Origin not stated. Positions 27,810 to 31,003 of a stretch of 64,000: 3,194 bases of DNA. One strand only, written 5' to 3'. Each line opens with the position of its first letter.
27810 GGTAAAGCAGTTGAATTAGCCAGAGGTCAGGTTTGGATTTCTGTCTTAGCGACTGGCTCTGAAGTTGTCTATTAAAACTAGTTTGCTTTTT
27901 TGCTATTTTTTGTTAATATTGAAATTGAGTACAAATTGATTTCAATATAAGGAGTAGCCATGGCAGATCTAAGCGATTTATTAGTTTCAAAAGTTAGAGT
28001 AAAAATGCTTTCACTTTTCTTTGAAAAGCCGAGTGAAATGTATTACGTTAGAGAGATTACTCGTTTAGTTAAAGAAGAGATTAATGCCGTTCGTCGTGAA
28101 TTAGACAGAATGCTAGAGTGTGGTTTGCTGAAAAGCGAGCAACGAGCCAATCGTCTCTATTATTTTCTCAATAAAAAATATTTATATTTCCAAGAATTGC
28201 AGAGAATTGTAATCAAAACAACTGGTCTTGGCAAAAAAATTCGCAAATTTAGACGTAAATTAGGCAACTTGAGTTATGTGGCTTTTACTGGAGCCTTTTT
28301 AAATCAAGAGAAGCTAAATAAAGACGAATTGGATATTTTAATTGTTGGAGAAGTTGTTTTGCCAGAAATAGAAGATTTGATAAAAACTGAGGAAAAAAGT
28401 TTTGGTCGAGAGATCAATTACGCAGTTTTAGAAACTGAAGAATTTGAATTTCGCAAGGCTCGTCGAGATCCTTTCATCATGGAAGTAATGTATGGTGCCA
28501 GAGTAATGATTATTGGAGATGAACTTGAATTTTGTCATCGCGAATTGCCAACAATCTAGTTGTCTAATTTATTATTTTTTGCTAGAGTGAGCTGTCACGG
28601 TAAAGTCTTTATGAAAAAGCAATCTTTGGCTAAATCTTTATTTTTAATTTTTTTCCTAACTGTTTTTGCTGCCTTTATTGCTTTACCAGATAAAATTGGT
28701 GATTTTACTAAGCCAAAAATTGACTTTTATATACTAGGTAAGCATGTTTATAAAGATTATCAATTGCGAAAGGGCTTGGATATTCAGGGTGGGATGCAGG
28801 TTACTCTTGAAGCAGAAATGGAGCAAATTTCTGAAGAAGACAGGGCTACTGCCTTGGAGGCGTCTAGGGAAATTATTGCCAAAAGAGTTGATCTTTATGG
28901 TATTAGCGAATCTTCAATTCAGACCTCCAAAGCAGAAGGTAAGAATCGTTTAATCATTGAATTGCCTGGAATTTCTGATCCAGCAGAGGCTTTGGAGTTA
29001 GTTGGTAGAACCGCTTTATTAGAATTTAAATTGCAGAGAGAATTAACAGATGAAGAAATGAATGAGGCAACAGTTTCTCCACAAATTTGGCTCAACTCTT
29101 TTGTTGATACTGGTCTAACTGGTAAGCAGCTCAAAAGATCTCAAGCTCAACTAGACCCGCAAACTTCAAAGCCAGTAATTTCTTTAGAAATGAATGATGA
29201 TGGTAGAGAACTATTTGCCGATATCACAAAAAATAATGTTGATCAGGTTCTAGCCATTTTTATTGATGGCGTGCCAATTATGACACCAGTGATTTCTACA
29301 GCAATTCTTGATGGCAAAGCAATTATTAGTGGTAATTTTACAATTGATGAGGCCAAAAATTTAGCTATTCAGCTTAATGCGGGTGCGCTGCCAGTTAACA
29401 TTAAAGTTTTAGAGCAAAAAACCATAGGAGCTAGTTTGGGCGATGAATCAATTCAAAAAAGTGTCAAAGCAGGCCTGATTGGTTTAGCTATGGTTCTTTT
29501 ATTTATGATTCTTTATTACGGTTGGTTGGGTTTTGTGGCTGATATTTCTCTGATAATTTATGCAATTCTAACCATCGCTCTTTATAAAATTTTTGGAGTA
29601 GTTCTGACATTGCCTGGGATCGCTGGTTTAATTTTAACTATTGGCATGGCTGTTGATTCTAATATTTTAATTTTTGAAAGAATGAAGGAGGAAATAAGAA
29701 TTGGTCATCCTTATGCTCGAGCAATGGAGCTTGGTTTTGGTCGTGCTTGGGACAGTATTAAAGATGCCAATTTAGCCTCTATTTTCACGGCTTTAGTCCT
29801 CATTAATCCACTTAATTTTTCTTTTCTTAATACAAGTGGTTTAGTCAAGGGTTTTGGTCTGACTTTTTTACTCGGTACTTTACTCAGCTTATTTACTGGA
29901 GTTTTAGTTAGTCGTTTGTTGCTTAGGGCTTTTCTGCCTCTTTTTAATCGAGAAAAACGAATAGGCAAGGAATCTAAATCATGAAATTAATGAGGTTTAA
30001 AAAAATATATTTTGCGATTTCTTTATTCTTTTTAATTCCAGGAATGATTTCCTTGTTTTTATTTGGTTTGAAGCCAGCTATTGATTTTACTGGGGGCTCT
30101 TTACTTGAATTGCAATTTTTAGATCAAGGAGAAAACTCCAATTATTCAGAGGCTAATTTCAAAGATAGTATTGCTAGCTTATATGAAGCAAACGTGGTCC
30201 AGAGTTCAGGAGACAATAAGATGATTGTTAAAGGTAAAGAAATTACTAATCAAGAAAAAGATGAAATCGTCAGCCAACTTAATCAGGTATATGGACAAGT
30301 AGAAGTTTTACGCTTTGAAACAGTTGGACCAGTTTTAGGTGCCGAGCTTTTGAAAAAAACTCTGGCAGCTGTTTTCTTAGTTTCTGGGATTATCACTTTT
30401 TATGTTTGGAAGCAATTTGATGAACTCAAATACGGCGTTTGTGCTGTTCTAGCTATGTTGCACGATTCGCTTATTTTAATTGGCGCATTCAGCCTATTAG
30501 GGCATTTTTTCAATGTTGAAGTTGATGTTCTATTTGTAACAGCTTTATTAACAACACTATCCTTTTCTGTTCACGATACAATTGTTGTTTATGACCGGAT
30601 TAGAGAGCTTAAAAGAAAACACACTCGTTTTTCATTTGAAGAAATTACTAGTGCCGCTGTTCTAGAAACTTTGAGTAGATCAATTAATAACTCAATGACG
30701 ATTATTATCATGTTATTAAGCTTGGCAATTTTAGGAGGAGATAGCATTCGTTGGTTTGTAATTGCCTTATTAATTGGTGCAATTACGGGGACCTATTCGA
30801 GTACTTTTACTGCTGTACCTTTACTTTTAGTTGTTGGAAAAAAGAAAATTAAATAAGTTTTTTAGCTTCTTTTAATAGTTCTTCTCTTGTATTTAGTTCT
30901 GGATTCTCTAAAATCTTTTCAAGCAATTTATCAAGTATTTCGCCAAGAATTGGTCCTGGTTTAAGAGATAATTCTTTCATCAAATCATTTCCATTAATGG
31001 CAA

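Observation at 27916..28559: Perfect 10-bp palindrome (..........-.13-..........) directly upstream of a wHTH-nucleotidyltransferase fusion gene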

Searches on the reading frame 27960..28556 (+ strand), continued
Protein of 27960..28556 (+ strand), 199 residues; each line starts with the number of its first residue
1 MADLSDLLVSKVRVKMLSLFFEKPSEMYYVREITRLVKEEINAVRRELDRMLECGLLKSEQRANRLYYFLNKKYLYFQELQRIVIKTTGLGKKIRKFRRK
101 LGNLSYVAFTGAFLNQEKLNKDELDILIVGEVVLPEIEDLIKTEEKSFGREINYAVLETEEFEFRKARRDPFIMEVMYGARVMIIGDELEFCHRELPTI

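Call 52: find_homologous_proteins(query=P0200, max_evalue=1e-10)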
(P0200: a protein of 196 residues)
Query P0200 (196 aa): 112 proteins with E <= 1e-10 among 425 candidates.
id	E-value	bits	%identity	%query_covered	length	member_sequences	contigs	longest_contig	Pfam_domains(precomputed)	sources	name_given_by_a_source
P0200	9.2e-120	415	100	100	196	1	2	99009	PF18765.8,PF01909.30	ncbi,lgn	-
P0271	8.5e-69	249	63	99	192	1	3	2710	PF18765.8,PF01909.30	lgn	-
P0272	1.8e-50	190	46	96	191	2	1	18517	PF18765.8,PF01909.30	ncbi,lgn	-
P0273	1.1e-49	187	46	96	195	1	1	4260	PF18765.8,PF01909.30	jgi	jgi:predicted nucleotidyltransferase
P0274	1.5e-46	177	47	93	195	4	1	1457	PF18765.8,PF01909.30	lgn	-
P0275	1.1e-45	174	45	93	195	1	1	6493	PF18765.8,PF01909.30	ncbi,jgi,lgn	jgi:predicted nucleotidyltransferase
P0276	2.7e-45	173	45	93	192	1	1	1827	PF18765.8,PF01909.30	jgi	jgi:predicted nucleotidyltransferase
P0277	4.8e-45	172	44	93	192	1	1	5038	PF18765.8,PF01909.30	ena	-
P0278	4.6e-44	169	49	97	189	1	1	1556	PF18765.8,PF01909.30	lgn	-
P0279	3.5e-43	166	43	93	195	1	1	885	PF18765.8,PF01909.30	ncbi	-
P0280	1.8e-42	164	46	98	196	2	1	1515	PF18765.8,PF01909.30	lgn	-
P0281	2.1e-42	163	47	95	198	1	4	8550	PF18765.8,PF01909.30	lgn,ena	-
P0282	3.5e-42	163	47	98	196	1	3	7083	PF18765.8,PF01909.30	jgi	jgi:predicted nucleotidyltransferase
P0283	4.9e-42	162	48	97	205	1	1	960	PF18765.8,PF01909.30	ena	-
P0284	6.3e-42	162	47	94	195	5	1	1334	PF18765.8,PF01909.30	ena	-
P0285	8.7e-42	161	47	98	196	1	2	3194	PF18765.8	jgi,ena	-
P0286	1.1e-41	161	44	95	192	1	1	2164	PF18765.8,PF01909.30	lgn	-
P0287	5.5e-41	159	48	94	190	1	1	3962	PF18765.8,PF01909.30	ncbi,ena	-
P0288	7.4e-41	158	44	99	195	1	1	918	PF18765.8,PF01909.30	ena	-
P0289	2.7e-40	156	43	95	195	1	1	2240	PF18765.8,PF01909.30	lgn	-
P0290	3.0e-40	156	43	97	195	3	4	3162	PF18765.8,PF01909.30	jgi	-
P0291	3.0e-40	156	45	96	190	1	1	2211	PF12840.14,PF18765.8,PF01909.30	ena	-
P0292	1.0e-39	155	45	98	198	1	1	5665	PF18765.8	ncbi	-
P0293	5.9e-39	152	43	99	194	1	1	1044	PF18765.8,PF01909.30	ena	-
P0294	1.0e-38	151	44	98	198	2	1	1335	PF18765.8,PF01909.30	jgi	-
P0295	1.1e-38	151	43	97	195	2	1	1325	PF18765.8,PF01909.30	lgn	-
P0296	1.4e-37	148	43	100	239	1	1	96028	PF18765.8,PF01909.30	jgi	-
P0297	1.5e-37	147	44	95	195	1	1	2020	PF18765.8,PF01909.30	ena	-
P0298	1.7e-37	147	44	95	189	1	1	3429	PF18765.8,PF01909.30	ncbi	-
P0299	2.6e-37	147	40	95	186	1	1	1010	PF18765.8,PF01909.30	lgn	-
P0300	5.5e-37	146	42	95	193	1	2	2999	PF18765.8,PF01909.30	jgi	jgi:predicted nucleotidyltransferase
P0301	1.0e-36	145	42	99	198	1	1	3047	PF18765.8,PF01909.30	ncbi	-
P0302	1.2e-36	145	41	99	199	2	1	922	PF18765.8,PF01909.30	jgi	jgi:uncharacterized protein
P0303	3.2e-36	143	40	99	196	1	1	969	PF18765.8,PF01909.30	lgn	-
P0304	5.0e-36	143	43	97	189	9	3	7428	PF18765.8,PF01909.30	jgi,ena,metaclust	metaclust:\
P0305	6.9e-36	142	39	97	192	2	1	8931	PF18765.8,PF01909.30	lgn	-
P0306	2.3e-35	140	39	99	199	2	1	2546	PF18765.8,PF01909.30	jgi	-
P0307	7.0e-34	136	42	92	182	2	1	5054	PF18765.8,PF01909.30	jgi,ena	-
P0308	1.4e-33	135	38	93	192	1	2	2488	PF18765.8,PF01909.30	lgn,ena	-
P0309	2.0e-33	134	42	95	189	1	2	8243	PF18765.8,PF01909.30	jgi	-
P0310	2.0e-33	134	45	85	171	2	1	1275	PF18765.8,PF01909.30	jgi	-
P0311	7.4e-33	132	39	97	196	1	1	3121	PF18765.8,PF01909.30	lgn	-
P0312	8.7e-33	132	40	98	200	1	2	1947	PF18765.8,PF01909.30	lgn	-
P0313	8.7e-33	132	41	99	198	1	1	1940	PF18765.8,PF01909.30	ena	-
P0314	9.4e-33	132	40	96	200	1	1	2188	PF18765.8,PF01909.30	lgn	-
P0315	1.1e-32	132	42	99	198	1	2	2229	PF18765.8,PF01909.30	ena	-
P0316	1.1e-32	132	44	87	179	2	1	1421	PF18765.8,PF01909.30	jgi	-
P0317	1.2e-32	132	39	98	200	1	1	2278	PF18765.8,PF01909.30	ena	-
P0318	1.4e-32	131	40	98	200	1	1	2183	PF18765.8,PF01909.30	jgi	-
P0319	1.6e-32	131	42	99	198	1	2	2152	PF18765.8,PF01909.30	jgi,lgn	-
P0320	1.6e-32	131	37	94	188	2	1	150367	PF18765.8,PF01909.30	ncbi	ncbi:MAG: nucleotidyltransferase domain-containing protein [Thermoleophilia bacterium]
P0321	1.6e-32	131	41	99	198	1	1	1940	PF18765.8,PF01909.30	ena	-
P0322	1.7e-32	131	42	99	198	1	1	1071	PF18765.8,PF01909.30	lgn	-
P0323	2.3e-32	131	41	99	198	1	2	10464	PF18765.8,PF01909.30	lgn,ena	-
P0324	2.3e-32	131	41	99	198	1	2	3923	PF18765.8,PF01909.30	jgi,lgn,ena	-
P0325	2.5e-32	131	38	97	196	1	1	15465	PF18765.8,PF01909.30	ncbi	ncbi:MAG: nucleotidyltransferase domain-containing protein [Planctomycetota bacterium]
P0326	2.6e-32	130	36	97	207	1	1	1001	PF18765.8,PF01909.30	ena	-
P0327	2.8e-32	130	37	97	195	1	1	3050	PF18765.8,PF01909.30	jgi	-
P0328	2.9e-32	130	41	99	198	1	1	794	PF18765.8,PF01909.30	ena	-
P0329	3.5e-32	130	40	95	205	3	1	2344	PF18765.8,PF01909.30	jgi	-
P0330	3.6e-32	130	38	97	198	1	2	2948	PF18765.8,PF01909.30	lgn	-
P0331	3.7e-32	130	41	99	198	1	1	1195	PF18765.8,PF01909.30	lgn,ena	-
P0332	5.7e-32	129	41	99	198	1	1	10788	PF18765.8,PF01909.30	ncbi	-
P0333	6.2e-32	129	41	99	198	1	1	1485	PF18765.8,PF01909.30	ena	-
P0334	6.5e-32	129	41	99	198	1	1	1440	PF18765.8,PF01909.30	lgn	-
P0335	8.4e-32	129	41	99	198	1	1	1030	PF18765.8,PF01909.30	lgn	-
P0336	9.7e-32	129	40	99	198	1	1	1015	PF18765.8,PF01909.30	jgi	jgi:predicted nucleotidyltransferase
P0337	9.8e-32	129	36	94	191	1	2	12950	PF18765.8,PF01909.30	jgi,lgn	jgi:predicted nucleotidyltransferase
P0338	1.1e-31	128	40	90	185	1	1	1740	PF18765.8,PF01909.30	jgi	jgi:predicted nucleotidyltransferase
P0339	3.3e-31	127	40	99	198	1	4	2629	PF18765.8,PF01909.30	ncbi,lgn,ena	-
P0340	2.3e-30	124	44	85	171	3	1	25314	PF18765.8,PF01909.30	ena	-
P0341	2.9e-30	124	39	99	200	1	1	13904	PF18765.8,PF01909.30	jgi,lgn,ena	-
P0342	3.5e-30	124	39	99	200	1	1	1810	PF18765.8,PF01909.30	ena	-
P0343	4.6e-30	123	44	97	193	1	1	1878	PF18765.8,PF01909.30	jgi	jgi:predicted nucleotidyltransferase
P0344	5.8e-30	123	44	97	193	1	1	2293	PF18765.8,PF01909.30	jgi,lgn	jgi:predicted nucleotidyltransferase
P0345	1.3e-29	122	46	72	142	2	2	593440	PF18765.8,PF01909.30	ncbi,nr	ncbi:MAG: nucleotidyltransferase domain-containing protein [Candidatus Omnitrophica bacterium]|nr:nu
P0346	1.5e-29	121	39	96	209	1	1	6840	PF18765.8,PF01909.30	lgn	-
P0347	3.7e-29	120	40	87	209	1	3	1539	PF18765.8,PF01909.30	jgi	jgi:predicted nucleotidyltransferase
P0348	8.9e-29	119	40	89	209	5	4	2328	PF18765.8,PF01909.30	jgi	jgi:predicted nucleotidyltransferase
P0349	1.1e-28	119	38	96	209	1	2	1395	PF18765.8,PF01909.30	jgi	jgi:predicted nucleotidyltransferase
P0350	2.6e-28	117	37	97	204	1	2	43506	PF18765.8,PF01909.30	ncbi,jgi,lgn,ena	-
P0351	5.8e-28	116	37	100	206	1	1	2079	PF18765.8,PF01909.30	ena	-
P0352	7.7e-28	116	38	98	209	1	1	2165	PF18765.8,PF01909.30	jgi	jgi:predicted nucleotidyltransferase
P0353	8.6e-28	116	37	98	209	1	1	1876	PF18765.8,PF01909.30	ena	-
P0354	9.5e-28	116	37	97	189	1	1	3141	PF18765.8,PF01909.30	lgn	-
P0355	1.2e-27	115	38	98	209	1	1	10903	PF18765.8,PF01909.30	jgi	jgi:predicted nucleotidyltransferase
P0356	1.3e-27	115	37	98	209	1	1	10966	PF18765.8,PF09339.17,PF01909.30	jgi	jgi:predicted nucleotidyltransferase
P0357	1.5e-27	115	36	92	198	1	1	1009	PF18765.8,PF01909.30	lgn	-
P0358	2.6e-27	114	39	97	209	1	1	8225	PF18765.8,PF01909.30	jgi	jgi:predicted nucleotidyltransferase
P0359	3.6e-27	114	39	97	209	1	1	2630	PF18765.8,PF01909.30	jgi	jgi:predicted nucleotidyltransferase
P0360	5.5e-27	113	39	95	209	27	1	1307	PF18765.8,PF01909.30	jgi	jgi:predicted nucleotidyltransferase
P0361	7.4e-27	113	39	87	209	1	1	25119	PF18765.8,PF01909.30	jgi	jgi:predicted nucleotidyltransferase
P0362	7.5e-26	109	37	98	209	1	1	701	PF18765.8,PF09339.17,PF01909.30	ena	-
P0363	7.7e-26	109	38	95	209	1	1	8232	PF18765.8,PF01909.30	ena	-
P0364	7.7e-26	109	38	95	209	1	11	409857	PF18765.8,PF01909.30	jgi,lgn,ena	jgi:predicted nucleotidyltransferase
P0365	1.0e-25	109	36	92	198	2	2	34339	PF18765.8,PF01909.30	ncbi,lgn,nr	ncbi:MAG: nucleotidyltransferase domain-containing protein [Candidatus Omnitrophica bacterium]|nr:nu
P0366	1.1e-25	109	38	92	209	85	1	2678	PF18765.8,PF01909.30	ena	-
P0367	1.7e-25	108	37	95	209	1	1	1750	PF18765.8,PF01909.30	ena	-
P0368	8.4e-25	106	35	89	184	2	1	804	PF18765.8,PF01909.30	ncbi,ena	-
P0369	2.2e-24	105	34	90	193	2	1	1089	PF18765.8,PF01909.30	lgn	-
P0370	2.4e-24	105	37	95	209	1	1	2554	PF18765.8,PF01909.30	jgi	jgi:predicted nucleotidyltransferase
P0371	8.1e-22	96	41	77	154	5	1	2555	PF18765.8,PF01909.30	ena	-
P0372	1.5e-19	89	33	98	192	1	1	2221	PF18765.8,PF01909.30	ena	-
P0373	3.9e-19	88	42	72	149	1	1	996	PF18765.8,PF01909.30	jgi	-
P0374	1.4e-16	79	41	59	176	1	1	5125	PF18765.8,PF01909.30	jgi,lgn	-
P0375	6.2e-15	74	33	77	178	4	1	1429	PF18765.8,PF01909.30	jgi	-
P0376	1.2e-13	70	38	63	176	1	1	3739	PF18765.8,PF01909.30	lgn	-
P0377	3.2e-13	68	33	76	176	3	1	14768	PF13412.13,PF08279.19,PF18765.8,PF01909.30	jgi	jgi:predicted nucleotidyltransferase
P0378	7.0e-12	64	34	76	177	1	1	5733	PF18765.8,PF01909.30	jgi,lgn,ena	-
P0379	7.1e-12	64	37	58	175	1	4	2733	PF13412.13,PF18765.8,PF01909.30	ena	-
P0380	2.2e-11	62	38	63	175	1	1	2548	PF18765.8,PF01909.30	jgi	-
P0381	2.8e-11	62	40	63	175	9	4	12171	PF18765.8,PF03965.23,PF01909.30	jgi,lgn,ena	-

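Call 53: find_encoding_contigs(protein=P0200, flank=3000, max_places=2)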
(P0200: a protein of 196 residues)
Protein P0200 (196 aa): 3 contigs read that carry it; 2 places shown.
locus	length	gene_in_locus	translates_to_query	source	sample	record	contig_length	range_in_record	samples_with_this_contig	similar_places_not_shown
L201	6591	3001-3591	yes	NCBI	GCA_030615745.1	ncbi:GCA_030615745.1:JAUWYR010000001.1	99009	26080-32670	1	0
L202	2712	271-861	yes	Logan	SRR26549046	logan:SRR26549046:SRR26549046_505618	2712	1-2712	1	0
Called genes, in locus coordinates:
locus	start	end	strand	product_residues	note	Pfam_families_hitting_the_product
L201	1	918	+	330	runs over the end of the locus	-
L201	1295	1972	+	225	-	PF00535:Glycos_transf_2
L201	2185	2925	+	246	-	PF01975:SurE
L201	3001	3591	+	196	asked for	PF01909:NTP_transf_2, PF18765:Polbeta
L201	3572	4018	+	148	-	PF05168:HEPN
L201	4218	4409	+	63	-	-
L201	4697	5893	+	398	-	PF01676:Metalloenzyme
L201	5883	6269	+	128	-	PF00383:dCMP_cyt_deam_1, PF08211:dCMP_cyt_deam_2, PF26947:CDL (weak)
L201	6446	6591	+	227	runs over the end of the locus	PF01791:DeoC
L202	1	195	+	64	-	?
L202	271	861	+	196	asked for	PF01909:NTP_transf_2, PF18765:Polbeta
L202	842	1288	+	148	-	PF05168:HEPN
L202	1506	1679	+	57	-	-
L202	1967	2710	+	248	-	?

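Call 54: find_encoding_contigs(protein=P0320, flank=3000, max_places=2)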
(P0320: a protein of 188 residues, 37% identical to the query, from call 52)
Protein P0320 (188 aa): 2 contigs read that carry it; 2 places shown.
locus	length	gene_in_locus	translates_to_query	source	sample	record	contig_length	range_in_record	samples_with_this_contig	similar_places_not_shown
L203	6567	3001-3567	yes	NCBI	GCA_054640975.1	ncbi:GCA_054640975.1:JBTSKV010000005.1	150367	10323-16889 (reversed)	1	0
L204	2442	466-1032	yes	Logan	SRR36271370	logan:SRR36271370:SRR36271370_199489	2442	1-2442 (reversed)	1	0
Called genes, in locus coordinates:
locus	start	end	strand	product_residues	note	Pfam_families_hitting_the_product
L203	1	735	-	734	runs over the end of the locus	PF03176:MMPL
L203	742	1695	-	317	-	PF00589:Phage_integrase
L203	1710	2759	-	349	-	PF17761:DUF1016_N, PF06250:YhcG_C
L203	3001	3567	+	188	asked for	PF01909:NTP_transf_2 (weak), PF18765:Polbeta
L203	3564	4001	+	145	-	-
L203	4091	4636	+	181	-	PF01909:NTP_transf_2, PF18765:Polbeta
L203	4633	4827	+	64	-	-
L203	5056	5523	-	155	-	-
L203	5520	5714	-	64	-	-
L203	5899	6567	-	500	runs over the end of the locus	PF02810:SEC-C, PF25948:DUF7986 (weak)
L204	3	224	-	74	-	?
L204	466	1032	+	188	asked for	PF01909:NTP_transf_2 (weak), PF18765:Polbeta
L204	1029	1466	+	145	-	-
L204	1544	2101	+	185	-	PF01909:NTP_transf_2, PF18765:Polbeta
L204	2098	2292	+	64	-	-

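Call 55: find_encoding_contigs(protein=P0364, flank=3000, max_places=2)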
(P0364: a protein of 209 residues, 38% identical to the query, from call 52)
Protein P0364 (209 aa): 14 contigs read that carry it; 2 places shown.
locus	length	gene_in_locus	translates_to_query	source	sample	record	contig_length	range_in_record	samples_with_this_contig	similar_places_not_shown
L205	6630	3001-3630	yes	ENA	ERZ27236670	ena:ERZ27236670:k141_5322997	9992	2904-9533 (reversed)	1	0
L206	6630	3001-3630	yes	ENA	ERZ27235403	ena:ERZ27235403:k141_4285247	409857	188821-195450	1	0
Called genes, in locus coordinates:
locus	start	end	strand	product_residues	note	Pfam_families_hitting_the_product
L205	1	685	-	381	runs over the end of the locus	?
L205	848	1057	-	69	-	-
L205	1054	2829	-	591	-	PF02384:N6_Mtase, PF01420:Methylase_S (weak)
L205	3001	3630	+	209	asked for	PF18765:Polbeta, PF01909:NTP_transf_2 (weak)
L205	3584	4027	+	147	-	-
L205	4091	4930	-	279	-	PF02668:TauD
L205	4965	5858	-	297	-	PF00106:adh_short, PF13561:adh_short_C2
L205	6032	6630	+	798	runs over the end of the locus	PF02515:CoA_transf_3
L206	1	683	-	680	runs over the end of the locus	PF00676:E1_dh, PF02775:TPP_enzyme_C (weak), PF02779:Transket_pyr, PF02780:Transketolase_C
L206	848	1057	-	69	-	-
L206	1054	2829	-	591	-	PF02384:N6_Mtase, PF01420:Methylase_S (weak)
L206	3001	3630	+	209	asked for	PF18765:Polbeta, PF01909:NTP_transf_2 (weak)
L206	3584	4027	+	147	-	-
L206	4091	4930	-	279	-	PF02668:TauD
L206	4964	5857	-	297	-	PF00106:adh_short, PF13561:adh_short_C2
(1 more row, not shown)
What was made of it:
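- On PDC-M05 / wHTH-MNT + HEPN module: The HEPN-linked relatives instead sit next to integrase or R-M genes (calls 54, 55).
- They sit next to integrase or R-M genes (calls 53-55).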

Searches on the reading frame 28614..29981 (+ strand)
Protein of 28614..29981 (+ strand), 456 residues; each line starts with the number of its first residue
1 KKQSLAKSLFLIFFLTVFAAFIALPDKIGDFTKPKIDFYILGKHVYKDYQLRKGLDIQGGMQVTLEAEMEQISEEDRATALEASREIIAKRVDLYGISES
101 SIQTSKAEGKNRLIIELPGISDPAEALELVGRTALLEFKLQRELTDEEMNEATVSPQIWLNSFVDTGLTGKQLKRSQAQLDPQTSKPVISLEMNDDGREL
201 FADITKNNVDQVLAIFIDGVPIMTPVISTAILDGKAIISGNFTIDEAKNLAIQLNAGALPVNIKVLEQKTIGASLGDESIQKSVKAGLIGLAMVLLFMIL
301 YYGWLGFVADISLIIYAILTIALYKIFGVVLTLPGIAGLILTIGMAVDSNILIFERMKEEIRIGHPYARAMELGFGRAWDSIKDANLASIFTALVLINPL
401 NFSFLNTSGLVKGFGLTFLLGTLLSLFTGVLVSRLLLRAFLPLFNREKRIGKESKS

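Call 44: search_protein_families(library=padloc, proteins=[window:28614-29981:+], max_evalue=0.01)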
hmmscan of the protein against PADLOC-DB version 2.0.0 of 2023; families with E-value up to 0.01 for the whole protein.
window:28614-29981:+ (456 aa): 0 families

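Call 66: search_protein_families(library=pfam, proteins=[window:28614-29981:+], max_evalue=0.00001)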
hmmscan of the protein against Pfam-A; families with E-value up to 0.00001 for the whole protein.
window:28614-29981:+ (456 aa): 4 families
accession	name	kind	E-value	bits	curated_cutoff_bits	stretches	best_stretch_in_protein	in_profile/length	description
PF22599.2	SecDF_P1_head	-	2e-27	95.8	27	1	165-261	18-114/114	SecDF, P1 head subdomain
PF21760.3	SecD_1st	-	1.1e-18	66.8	27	1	82-142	2-59/60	Protein translocase subunit SecDF, P1 domain, N-terminal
PF02355.23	SecD_SecF_C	-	5.1e-14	52.5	20.5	1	262-438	12-184/189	Protein export membrane protein SecD/SecF, C-terminal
PF00873.25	ACR_tran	-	1.8e-06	26.4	28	1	277-432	327-481/1021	AcrB/AcrD/AcrF family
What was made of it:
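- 28614..29984 (+): secD, 54 nt downstream; probably co-transcribed. Pfam SecDF_P1_head, SecD_1st and SecD_SecF_C (call 66).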

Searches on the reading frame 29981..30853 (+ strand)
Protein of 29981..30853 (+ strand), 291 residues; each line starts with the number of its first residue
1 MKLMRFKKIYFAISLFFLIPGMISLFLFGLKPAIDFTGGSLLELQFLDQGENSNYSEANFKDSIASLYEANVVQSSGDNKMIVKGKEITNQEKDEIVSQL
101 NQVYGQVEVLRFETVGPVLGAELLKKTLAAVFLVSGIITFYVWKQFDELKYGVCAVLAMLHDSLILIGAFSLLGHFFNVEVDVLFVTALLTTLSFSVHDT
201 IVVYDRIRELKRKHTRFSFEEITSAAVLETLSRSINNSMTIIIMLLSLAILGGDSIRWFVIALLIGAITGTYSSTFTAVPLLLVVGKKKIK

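Call 44: search_protein_families(library=padloc, proteins=[window:29981-30853:+], max_evalue=0.01)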
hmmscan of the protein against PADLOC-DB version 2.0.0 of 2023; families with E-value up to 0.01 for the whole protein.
window:29981-30853:+ (291 aa): 0 families

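Call 66: search_protein_families(library=pfam, proteins=[window:29981-30853:+], max_evalue=0.00001)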
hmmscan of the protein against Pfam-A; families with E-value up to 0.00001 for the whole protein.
window:29981-30853:+ (291 aa): 2 families
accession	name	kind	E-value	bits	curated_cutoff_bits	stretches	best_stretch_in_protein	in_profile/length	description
PF02355.23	SecD_SecF_C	-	8.9e-49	165.9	20.5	1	99-287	5-188/189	Protein export membrane protein SecD/SecF, C-terminal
PF07549.19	Sec_GG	-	3.1e-06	27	20.3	1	23-46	1-24/28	SecD/SecF GG Motif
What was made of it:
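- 29981..30856 (+): secF. Pfam SecD_SecF_C, 8.9e-49 (call 66).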
